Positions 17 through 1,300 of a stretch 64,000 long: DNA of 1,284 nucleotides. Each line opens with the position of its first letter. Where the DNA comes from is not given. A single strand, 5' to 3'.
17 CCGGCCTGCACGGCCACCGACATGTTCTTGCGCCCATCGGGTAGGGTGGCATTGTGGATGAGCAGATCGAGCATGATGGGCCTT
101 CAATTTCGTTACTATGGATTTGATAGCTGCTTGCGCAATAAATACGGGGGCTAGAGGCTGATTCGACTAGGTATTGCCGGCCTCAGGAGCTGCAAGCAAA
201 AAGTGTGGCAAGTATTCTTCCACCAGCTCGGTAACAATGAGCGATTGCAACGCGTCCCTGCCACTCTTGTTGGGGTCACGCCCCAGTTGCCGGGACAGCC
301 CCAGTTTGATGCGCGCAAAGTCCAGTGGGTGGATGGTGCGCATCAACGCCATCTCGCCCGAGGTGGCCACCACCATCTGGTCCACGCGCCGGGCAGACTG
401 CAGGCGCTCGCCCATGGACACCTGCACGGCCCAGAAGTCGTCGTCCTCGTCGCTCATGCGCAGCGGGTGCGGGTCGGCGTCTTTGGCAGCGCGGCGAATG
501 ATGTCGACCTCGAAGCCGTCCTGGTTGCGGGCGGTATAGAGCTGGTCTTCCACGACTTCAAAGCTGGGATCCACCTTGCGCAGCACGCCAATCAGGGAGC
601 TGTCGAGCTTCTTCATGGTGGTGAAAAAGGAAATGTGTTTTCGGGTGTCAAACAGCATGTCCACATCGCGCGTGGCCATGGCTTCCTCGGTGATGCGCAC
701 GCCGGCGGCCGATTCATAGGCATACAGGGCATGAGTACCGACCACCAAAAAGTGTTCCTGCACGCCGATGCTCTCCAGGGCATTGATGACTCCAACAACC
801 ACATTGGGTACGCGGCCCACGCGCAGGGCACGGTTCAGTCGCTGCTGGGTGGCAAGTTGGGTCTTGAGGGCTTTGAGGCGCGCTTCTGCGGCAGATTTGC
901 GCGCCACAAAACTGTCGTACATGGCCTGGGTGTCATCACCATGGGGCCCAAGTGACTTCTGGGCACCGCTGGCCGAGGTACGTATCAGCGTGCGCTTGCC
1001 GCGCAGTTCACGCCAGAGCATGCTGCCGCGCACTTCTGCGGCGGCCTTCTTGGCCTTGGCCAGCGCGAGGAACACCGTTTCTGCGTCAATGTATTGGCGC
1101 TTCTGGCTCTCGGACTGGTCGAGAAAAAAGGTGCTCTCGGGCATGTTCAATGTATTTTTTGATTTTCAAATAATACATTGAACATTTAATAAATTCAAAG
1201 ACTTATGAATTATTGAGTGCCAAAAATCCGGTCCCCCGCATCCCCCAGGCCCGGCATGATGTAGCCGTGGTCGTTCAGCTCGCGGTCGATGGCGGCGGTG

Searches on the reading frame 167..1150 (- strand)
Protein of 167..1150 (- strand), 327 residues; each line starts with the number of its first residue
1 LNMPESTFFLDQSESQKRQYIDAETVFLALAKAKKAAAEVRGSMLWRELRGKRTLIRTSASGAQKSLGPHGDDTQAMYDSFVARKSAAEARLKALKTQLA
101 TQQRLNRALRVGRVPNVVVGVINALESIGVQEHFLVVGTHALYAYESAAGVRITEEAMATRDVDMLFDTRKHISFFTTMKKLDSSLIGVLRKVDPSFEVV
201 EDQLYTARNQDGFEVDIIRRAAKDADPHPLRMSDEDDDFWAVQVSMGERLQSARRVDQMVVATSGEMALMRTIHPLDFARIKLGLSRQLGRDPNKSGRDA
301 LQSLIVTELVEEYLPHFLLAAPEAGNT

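Call 9: search_protein_families(library=ncbifam, proteins=[window:167-1150:-])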
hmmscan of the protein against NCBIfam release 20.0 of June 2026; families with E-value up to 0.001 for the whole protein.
window:167-1150:- (327 aa): 0 families

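Call 76: search_protein_families(library=pfam, proteins=[window:167-1150:-], max_evalue=0.00001)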
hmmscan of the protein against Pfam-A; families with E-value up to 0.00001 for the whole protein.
window:167-1150:- (327 aa): 1 family
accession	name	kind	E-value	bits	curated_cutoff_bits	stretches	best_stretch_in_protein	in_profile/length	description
PF12281.14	NTP_transf_8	-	2.2e-48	165.5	26.3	1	118-320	3-210/218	Nucleotidyltransferase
